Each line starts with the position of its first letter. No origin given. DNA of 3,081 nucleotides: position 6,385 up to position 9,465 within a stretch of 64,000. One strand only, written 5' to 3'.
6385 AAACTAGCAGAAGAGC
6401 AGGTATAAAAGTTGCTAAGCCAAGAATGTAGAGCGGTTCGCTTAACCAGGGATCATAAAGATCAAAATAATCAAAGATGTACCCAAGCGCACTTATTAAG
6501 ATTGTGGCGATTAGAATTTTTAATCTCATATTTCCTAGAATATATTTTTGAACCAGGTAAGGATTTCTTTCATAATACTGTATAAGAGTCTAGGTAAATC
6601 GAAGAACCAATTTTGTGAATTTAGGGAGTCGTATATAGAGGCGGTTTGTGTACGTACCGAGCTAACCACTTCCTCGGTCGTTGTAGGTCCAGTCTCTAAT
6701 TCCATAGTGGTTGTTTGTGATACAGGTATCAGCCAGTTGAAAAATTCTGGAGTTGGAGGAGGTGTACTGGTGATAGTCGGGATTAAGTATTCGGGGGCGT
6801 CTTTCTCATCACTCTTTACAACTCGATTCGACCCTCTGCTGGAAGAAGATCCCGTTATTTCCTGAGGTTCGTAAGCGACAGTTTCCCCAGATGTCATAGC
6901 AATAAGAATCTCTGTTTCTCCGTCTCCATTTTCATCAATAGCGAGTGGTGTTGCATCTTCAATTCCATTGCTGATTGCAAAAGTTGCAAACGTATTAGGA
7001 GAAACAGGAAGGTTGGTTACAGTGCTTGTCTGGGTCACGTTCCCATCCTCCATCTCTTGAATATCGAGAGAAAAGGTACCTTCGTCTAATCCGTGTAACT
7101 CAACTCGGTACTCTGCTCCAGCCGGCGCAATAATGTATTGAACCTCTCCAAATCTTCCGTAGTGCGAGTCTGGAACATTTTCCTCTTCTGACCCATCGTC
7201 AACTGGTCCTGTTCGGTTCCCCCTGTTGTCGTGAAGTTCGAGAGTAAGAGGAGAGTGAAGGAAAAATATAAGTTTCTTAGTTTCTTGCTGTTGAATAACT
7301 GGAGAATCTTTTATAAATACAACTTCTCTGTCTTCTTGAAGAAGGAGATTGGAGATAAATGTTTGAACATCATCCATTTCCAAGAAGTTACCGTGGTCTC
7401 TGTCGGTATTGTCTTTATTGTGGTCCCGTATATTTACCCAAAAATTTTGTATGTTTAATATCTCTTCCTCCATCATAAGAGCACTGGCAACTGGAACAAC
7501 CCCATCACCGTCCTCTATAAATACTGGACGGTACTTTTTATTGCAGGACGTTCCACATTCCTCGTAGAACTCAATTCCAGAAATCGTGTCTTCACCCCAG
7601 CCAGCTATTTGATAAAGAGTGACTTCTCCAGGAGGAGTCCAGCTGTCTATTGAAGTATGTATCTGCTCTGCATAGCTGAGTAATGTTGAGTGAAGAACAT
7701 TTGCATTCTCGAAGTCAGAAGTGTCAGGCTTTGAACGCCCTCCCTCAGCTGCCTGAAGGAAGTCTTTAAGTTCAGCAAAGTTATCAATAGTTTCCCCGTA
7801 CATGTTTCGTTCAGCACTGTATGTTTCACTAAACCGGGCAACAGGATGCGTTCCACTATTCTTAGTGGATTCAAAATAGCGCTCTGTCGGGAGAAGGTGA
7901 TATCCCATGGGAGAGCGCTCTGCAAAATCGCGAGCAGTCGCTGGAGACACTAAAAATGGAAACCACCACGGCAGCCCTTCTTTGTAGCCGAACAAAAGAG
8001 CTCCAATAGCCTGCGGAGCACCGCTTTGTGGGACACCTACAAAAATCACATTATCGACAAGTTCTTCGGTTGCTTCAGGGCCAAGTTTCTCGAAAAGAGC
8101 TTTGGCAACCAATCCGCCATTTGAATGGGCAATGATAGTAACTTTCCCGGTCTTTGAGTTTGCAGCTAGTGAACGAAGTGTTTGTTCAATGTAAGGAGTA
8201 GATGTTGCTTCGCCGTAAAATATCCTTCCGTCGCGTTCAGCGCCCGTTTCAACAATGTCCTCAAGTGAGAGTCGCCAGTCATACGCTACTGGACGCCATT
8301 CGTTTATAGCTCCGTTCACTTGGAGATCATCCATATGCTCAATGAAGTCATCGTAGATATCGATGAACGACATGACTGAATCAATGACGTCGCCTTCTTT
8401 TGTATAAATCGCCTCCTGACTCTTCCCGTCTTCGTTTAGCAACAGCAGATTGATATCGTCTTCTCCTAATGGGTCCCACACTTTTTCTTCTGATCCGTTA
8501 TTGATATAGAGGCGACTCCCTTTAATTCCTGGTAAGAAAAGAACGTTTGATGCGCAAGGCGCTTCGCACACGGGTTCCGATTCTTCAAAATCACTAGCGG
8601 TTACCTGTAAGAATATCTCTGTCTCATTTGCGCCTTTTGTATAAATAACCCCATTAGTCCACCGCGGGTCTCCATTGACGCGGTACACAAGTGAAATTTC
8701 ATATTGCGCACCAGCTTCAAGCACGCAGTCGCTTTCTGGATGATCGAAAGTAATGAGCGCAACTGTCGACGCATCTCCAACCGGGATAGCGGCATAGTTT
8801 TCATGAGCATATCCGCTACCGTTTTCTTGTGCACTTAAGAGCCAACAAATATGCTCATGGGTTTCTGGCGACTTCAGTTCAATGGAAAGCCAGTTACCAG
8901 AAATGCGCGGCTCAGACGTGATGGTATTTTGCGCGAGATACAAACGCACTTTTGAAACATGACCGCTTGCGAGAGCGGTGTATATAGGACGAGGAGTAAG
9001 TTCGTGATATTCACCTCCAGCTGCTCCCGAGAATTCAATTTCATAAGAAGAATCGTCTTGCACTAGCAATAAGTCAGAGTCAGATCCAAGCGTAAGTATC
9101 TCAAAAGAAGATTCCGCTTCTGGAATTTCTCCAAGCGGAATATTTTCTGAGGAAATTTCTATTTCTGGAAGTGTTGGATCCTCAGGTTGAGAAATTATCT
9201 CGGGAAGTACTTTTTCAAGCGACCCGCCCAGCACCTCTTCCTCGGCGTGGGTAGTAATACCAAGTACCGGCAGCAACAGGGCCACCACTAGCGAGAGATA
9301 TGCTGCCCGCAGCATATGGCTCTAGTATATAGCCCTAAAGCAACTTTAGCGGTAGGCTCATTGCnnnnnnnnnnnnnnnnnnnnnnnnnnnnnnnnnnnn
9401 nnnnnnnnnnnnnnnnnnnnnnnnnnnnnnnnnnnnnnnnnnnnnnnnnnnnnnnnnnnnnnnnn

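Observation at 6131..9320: Low-GC island encoding a 926-aa secreted lipase-like protein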

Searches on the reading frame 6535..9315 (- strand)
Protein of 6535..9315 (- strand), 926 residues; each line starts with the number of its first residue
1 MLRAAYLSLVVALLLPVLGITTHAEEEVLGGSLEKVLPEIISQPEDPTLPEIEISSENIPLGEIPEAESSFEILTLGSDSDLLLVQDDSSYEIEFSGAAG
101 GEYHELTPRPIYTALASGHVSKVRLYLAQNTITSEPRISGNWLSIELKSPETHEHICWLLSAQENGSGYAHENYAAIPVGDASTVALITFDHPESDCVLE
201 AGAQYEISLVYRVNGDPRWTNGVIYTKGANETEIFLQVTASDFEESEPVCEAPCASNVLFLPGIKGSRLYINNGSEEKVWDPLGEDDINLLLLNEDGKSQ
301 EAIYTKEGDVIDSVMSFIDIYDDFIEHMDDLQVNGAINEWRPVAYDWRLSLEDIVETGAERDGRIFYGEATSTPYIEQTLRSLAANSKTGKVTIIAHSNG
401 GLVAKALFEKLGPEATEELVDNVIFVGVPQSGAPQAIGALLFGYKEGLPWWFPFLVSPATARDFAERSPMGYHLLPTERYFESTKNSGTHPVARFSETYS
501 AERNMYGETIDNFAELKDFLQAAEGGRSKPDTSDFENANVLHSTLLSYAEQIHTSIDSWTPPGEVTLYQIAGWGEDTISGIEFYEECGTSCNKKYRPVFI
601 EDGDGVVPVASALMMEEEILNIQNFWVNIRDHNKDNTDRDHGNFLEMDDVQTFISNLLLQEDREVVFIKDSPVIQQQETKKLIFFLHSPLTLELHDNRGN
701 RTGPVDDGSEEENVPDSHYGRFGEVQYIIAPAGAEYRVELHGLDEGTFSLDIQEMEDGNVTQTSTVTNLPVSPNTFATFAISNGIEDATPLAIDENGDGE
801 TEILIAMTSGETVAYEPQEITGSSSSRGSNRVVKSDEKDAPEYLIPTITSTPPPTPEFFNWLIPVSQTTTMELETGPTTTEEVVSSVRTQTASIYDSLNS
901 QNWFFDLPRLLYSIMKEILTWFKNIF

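Call 3: search_protein_families(library=pfam, proteins=[window:6535-9315:-], max_evalue=0.01)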
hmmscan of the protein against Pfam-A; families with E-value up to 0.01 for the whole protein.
window:6535-9315:- (926 aa): 5 families
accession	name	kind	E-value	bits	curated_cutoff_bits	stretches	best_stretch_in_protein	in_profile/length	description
PF02450.21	LCAT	-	1.3e-14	54.6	21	1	321-641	66-385/392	Lecithin:cholesterol acyltransferase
PF24096.1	DUF7379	-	1.3e-06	28.9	33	1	380-434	58-116/191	Domain of unknown function (DUF7379)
PF05990.18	DUF900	-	0.00044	20.2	20.5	1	371-425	75-132/232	Alpha/beta hydrolase of unknown function (DUF900)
PF07819.20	PGAP1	-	0.00059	20.1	24.3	1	384-436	85-135/233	PGAP1-like alpha/beta domain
PF02089.21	Palm_thioest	-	0.004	17.3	26.8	1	376-434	58-114/254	Palmitoyl protein thioesterase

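Call 5: find_homologous_proteins(query=window:6535-9315:-, max_evalue=0.001)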
Query window:6535-9315:- (926 aa): 1287 proteins with E <= 0.001 among 8000 candidates; the best 120 are listed.
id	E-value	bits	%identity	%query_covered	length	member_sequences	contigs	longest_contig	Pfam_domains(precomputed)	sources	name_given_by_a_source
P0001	0.0e+0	2112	100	100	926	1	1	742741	PF02450.22,PF24096.3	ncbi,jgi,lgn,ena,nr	ncbi:MAG TPA: hypothetical protein VEB18_01435 [Candidatus Paceibacterota bacterium]|nr:hypothetical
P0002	0.0e+0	1030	62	79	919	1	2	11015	PF02450.22,PF24096.3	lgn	-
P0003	5.1e-225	768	52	74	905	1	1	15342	PF02450.22,PF24096.3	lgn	-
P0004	3.3e-212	725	45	95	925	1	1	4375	PF02450.22,PF24096.3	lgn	-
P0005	1.3e-202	694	53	65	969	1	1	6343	PF02450.22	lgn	-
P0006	2.9e-199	682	47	79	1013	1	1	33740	PF02450.22,PF24096.3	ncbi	-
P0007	3.3e-196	672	48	71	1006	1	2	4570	PF02450.22,PF24096.3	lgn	-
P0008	4.3e-196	672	50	71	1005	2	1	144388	PF02450.22,PF24096.3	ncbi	-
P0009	2.0e-195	670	47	79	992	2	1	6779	PF02450.22,PF24096.3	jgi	jgi:pimeloyl-ACP methyl ester carboxylesterase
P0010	2.2e-192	660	49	71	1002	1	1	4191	PF02450.22,PF24096.3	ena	-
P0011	3.1e-192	659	52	61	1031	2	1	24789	PF02450.22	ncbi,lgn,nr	ncbi:hypothetical protein EPO56_02480 [Patescibacteria group bacterium]|nr:MAG: hypothetical protein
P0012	6.4e-192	658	52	64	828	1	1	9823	PF02450.22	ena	-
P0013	1.1e-190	654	50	63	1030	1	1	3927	PF02450.22,PF24096.3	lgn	-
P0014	7.6e-190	651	46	73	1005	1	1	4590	PF02450.22,PF24096.3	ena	-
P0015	5.1e-189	649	53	61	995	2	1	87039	PF02450.22,PF24096.3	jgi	-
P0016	3.3e-188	646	46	73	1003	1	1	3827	PF02450.22,PF24096.3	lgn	-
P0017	3.7e-187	642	52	62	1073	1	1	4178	PF02450.22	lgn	-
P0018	4.1e-187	642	51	61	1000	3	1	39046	PF02450.22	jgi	-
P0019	1.2e-186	641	46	73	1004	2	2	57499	PF02450.22,PF24096.3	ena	-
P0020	3.0e-185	636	52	61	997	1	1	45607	PF02450.22,PF24096.3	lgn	-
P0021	7.7e-184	631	48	73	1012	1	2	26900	PF02450.22,PF24096.3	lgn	-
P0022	1.0e-183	631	51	62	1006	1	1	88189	PF02450.22,PF24096.3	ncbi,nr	ncbi:alpha/beta hydrolase [Patescibacteria group bacterium]|nr:MAG: alpha/beta hydrolase [Patescibac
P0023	6.9e-183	628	47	73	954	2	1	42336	PF02450.22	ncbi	-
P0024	2.5e-182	626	46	72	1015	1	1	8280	PF02450.22,PF24096.3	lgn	-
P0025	4.6e-182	626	51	61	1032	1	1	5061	PF02450.22,PF24096.3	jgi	jgi:pimeloyl-ACP methyl ester carboxylesterase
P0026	6.7e-182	625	50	64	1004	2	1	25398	PF02450.22,PF24096.3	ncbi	-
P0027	1.2e-181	624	48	73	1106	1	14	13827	PF02450.22,PF24096.3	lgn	-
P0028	2.8e-181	623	50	61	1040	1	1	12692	PF02450.22,PF24096.3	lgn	-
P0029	7.3e-181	622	46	72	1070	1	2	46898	PF02450.22,PF24096.3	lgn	-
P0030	1.5e-180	621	48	65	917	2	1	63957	PF02450.22,PF24096.3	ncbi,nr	ncbi:MAG: hypothetical protein KA104_00290, partial [Candidatus Pacebacteria bacterium]|nr:hypotheti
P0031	7.7e-180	618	51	61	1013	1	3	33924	PF02450.22,PF24096.3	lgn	-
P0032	1.3e-179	617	49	70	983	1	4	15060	PF02450.22,PF24096.3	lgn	-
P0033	1.4e-179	617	49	64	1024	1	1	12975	PF02450.22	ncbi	ncbi:MAG: lipase/acyltransferase domain-containing protein [Minisyncoccota bacterium]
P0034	3.3e-179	616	45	76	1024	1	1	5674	PF02450.22,PF24096.3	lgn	-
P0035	6.7e-178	612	50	62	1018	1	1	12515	PF02450.22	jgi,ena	-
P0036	7.9e-178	612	47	72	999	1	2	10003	PF02450.22,PF24096.3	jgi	-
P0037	1.3e-177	611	49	63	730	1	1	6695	PF02450.22,PF24096.3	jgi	-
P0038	5.4e-177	609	50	61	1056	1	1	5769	PF02450.22,PF24096.3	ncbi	-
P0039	1.6e-176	607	46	73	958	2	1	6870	PF02450.22,PF24096.3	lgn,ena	-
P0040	4.8e-176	606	48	72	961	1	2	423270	PF02450.22,PF24096.3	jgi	jgi:pimeloyl-ACP methyl ester carboxylesterase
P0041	4.6e-175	602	43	76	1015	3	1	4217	PF02450.22,PF24096.3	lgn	-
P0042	1.4e-174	601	46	73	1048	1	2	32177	PF02450.22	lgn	-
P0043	3.5e-174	599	45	73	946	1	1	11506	PF02450.22,PF24096.3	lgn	-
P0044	5.0e-174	599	46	73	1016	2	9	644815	PF02450.22,PF24096.3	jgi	jgi:pimeloyl-ACP methyl ester carboxylesterase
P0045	5.8e-174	599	50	61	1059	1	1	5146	PF02450.22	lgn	-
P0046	8.2e-174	598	51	60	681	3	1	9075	PF02450.22,PF24096.3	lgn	-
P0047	1.5e-173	597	48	64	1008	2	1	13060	PF02450.22,PF24096.3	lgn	-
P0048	1.5e-173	597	49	61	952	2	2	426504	PF02450.22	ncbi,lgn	-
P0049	4.1e-173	596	44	73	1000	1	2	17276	PF02450.22,PF16403.12,PF24096.3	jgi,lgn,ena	-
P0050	5.6e-173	595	48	61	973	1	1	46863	PF02450.22,PF24096.3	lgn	-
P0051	5.9e-173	595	46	72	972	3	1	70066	PF02450.22,PF24096.3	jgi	-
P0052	1.4e-172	594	47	72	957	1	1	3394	PF02450.22,PF24096.3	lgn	-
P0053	1.4e-172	594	49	62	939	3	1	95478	PF02450.22,PF24096.3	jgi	jgi:pimeloyl-ACP methyl ester carboxylesterase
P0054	1.6e-172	594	43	72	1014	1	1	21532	PF02450.22,PF24096.3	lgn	-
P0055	1.7e-172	594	45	72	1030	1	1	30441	PF02450.22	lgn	-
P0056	5.8e-172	592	49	64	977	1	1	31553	PF02450.22,PF05990.19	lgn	-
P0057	6.8e-172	592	49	60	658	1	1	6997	PF02450.22,PF24096.3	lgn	-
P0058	2.0e-171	590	43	73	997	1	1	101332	PF02450.22,PF24096.3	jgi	jgi:pimeloyl-ACP methyl ester carboxylesterase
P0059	3.0e-171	590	50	61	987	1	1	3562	PF02450.22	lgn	-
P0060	3.2e-171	590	45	72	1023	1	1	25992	PF02450.22,PF24096.3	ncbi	-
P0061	1.1e-170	588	50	61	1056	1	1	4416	PF02450.22,PF24096.3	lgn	-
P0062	1.2e-170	588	50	62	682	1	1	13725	PF02450.22,PF24096.3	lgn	-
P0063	1.4e-170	588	49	62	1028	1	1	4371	PF13229.13,PF02450.22,PF07819.20,PF24096.3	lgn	-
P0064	9.0e-170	585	44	72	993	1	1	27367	PF02450.22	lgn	-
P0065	1.6e-169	584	49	62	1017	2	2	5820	PF02450.22,PF05990.19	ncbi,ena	-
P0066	2.2e-169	584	46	72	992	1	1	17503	PF02450.22,PF24096.3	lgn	-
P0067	5.3e-169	582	49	64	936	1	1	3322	PF02450.22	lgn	-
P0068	7.7e-169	582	48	65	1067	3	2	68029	PF02450.22,PF24096.3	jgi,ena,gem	-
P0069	1.2e-168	581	43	73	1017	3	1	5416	PF02450.22,PF24096.3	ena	-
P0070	1.5e-168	581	44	74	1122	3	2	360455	PF13229.13,PF02450.22,PF28492.1,PF07819.20,PF05048.20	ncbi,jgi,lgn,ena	-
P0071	2.0e-168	580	38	78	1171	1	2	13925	PF02450.22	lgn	-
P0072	2.4e-168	580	50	62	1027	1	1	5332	PF02450.22,PF24096.3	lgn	-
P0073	9.7e-168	578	45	72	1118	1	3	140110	PF13229.13,PF02450.22,PF05048.20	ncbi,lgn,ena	ncbi:MAG: right-handed parallel beta-helix repeat-containing protein [Patescibacteria group bacteriu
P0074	1.9e-167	577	43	73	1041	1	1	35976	PF02450.22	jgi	jgi:pimeloyl-ACP methyl ester carboxylesterase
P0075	2.3e-167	577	44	73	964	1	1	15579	PF02450.22,PF24096.3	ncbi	-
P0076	3.0e-167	576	49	60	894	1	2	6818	PF02450.22,PF24096.3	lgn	-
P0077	3.4e-167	576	44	73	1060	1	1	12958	PF02450.22,PF24096.3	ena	-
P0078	4.3e-167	576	48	61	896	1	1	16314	PF02450.22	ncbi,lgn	-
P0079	4.9e-167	576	48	61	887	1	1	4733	PF02450.22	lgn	-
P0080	6.0e-167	575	48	63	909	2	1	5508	PF02450.22,PF24096.3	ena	-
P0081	9.3e-167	575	48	60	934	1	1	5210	PF02450.22,PF24096.3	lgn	-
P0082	1.1e-166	575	44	72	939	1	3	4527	PF02450.22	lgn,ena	-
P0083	3.1e-166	573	43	72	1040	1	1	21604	PF02450.22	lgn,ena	-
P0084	6.7e-166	572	44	74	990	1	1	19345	PF02450.22,PF24096.3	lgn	-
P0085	6.8e-166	572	49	61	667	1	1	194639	PF02450.22,PF00561.27,PF24096.3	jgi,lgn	jgi:pimeloyl-ACP methyl ester carboxylesterase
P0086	8.2e-166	572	43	73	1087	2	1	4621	PF02450.22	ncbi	-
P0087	1.3e-165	571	49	61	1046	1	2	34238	PF02450.22,PF16403.12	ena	-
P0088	1.3e-165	571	50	61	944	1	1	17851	PF02450.22,PF24096.3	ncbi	-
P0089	2.2e-165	570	48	61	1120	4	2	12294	PF02450.22,PF16403.12,PF24096.3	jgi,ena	-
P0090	5.1e-165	569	43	72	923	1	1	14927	PF02450.22,PF24096.3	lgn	-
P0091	1.1e-164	568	49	61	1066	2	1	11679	PF02450.22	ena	-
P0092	2.1e-164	567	47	64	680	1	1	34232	PF02450.22,PF24096.3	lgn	-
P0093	4.0e-164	566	43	73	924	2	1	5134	PF02450.22,PF24096.3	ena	-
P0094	4.0e-164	566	45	64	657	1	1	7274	PF02450.22,PF24096.3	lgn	-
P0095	4.4e-164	566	48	61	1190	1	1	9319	PF13229.13,PF02450.22,PF24096.3,PF05048.20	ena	-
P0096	4.8e-164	566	43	72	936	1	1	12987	PF02450.22,PF24096.3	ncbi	-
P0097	5.3e-164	566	47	63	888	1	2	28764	PF02450.22,PF24096.3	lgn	-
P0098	7.2e-164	565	49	61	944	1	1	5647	PF02450.22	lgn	-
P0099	1.2e-163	565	42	73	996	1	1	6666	PF02450.22,PF16403.12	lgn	-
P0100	1.6e-163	564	44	72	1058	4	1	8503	PF02450.22,PF24096.3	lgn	-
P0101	5.9e-163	562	41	76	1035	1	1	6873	PF02450.22,PF24096.3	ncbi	-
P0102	6.4e-163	562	47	62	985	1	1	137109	PF02450.22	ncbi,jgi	ncbi:MAG: hypothetical protein WC814_02525 [Candidatus Paceibacterota bacterium]|jgi:pimeloyl-ACP me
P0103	6.7e-163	562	43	73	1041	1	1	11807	PF02450.22,PF24096.3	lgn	-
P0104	1.1e-162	561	43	73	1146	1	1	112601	PF13229.13,PF02450.22,PF24096.3,PF05048.20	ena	-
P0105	1.3e-162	561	43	75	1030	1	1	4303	PF02450.22,PF24096.3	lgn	-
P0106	1.3e-162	561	43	72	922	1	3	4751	PF02450.22,PF24096.3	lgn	-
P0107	1.4e-162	561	48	59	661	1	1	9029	PF02450.22,PF24096.3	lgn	-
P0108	2.8e-162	560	47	63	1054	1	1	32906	PF02450.22,PF24096.3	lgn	-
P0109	3.1e-162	560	49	61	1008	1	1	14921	PF02450.22,PF24096.3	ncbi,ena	-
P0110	3.2e-162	560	47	61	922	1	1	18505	PF02450.22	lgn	-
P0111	3.4e-162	560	42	73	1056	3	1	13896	PF02450.22,PF24096.3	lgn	-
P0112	3.6e-162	560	48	61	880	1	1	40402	PF02450.22,PF24096.3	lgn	-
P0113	5.4e-162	559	41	74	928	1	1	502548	PF02450.22,PF24096.3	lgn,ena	-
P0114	8.6e-162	558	47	61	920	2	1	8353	PF02450.22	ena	-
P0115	1.1e-161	558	42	73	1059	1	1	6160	PF02450.22,PF16403.12,PF24096.3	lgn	-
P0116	2.0e-161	557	46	67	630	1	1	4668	PF02450.22,PF24096.3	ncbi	-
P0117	2.2e-161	557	47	65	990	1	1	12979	PF02450.22,PF24096.3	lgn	-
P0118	2.7e-161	557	43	72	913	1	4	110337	PF02450.22,PF24096.3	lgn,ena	-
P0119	2.8e-161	557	42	74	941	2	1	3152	PF02450.22,PF24096.3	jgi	-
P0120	4.8e-161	556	45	68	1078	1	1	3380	PF02450.22,PF24096.3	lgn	-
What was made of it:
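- On LCAT/LPLA2 family (Pfam PF02450): PF02450 is precomputed for all 120 listed homologues (call 5).
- All named homologues among the 120 best of more than 1,287 are from Patescibacteria (call 5).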

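Call 9: find_encoding_contigs(protein=P0002, flank=10000, max_places=3)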
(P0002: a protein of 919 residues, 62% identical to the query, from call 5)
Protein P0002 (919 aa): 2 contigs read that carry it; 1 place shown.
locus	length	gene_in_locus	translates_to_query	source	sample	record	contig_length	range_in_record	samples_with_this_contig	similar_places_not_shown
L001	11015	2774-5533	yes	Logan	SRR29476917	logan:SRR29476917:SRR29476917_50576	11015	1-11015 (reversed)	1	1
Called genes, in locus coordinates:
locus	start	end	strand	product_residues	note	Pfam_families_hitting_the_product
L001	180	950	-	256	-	PF18348:SH3_16 (weak), PF00877:NLPC_P60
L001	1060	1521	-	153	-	PF00177:Ribosomal_S7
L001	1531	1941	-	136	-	PF00164:Ribosom_S12_S23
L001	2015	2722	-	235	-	PF00657:Lipase_GDSL, PF13472:Lipase_GDSL_2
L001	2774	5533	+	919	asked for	PF02450:LCAT, PF24096:DUF7379 (weak)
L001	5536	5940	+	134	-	-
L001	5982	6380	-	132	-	-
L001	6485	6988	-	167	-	-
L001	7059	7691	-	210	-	PF02163:Peptidase_M50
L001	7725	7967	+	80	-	PF00830:Ribosomal_L28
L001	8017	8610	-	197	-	-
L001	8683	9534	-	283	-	PF00753:Lactamase_B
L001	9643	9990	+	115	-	PF00072:Response_reg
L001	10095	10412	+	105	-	-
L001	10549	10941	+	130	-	-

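Call 15: find_related_loci(query=A1, collection=genome_contigs, flank=10000)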
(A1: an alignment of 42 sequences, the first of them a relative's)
Query A1 (926 aa) in genome_contigs; peptide patterns used: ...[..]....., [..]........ (x = any residue, [..] = any of these).
522 stretches matched a pattern; 431 encode a relative of the query (tblastn E <= 1e-3); the best 80 are kept; 80 distinct loci.
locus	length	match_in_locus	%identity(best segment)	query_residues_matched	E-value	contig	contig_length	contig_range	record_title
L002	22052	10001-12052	50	254-913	0e+0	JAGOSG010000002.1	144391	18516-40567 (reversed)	MAG: Candidatus Paceibacterota bacterium isolate Gw_Eff_bin_311 Gw_Eff_105_length_144391_cov_22.881627, whole genome sho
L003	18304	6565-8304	52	253-821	0e+0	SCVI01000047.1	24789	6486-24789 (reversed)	MAG: Patescibacteria group bacterium isolate GW715_bin.47 GW715_bin.47-83216, whole genome shotgun sequence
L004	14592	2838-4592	51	254-820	0e+0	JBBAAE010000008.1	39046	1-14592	MAG: Candidatus Paceibacterota bacterium isolate SO_2017_GW3_33 scaffold_724_c1_OW296A_2017, whole genome shotgun sequen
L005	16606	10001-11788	50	240-831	1e-178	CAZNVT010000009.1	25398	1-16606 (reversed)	MAG TPA_asm: uncultured Candidatus Saccharibacteria bacterium isolate SRP285395_co1_552 genome assembly, contig: NODE_28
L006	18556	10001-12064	46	252-923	3e-178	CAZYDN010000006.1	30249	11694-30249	MAG TPA_asm: uncultured Candidatus Saccharibacteria bacterium isolate SRP286056_co3_277 genome assembly, contig: NODE_11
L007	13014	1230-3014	49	249-819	2e-176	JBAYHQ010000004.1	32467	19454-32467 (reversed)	MAG: Candidatus Paceibacterota bacterium isolate SO_2016_GW1_153 scaffold02479_OW334_2016, whole genome shotgun sequence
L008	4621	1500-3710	43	254-926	9e-180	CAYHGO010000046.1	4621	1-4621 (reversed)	MAG TPA_asm: uncultured Candidatus Saccharibacteria bacterium isolate ERP119705_co12_96 genome assembly, contig: NODE_25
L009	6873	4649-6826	41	221-926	2e-168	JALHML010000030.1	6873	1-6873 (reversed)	MAG: Candidatus Paceibacterota bacterium isolate Bin_32_2_1 c_000000036877, whole genome shotgun sequence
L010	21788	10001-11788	47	248-817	4e-166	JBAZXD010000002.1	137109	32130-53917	MAG: Candidatus Paceibacterota bacterium isolate SO_2017_GW1_48 NODE_905_length_137109_cov_1.720898_OW334_2017, whole ge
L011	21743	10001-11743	48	250-819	5e-166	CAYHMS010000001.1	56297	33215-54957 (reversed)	MAG TPA_asm: uncultured Candidatus Saccharibacteria bacterium isolate ERP119705_co13_291 genome assembly, contig: NODE_6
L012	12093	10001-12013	44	239-894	7e-165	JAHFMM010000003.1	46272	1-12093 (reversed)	MAG: bacterium isolate nzgw457 NODE_355_length_46273_cov_6.552370, whole genome shotgun sequence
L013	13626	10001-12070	45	256-922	1e-164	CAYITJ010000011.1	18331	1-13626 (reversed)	MAG TPA_asm: uncultured Candidatus Saccharibacteria bacterium isolate ERP119705_co7_478 genome assembly, contig: NODE_25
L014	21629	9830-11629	46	250-817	3e-164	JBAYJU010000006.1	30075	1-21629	MAG: Candidatus Paceibacterota bacterium isolate SO_2016_GW1_63 scaffold02755_OW334_2016, whole genome shotgun sequence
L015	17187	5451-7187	48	255-829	3e-164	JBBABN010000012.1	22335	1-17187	MAG: Candidatus Paceibacterota bacterium isolate SO_2017_LW1_21 NODE_1734_length_22335_cov_1.048361_LW64-88_2017, whole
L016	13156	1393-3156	48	250-815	4e-164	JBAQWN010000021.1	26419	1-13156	MAG: Minisyncoccia bacterium isolate MFD03290_ilm_asm_bin3 k127_38717, whole genome shotgun sequence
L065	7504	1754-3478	41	241-802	1e-125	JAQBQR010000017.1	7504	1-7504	MAG: Parcubacteria group bacterium isolate RYN_378 scaffold_3574560, whole genome shotgun sequence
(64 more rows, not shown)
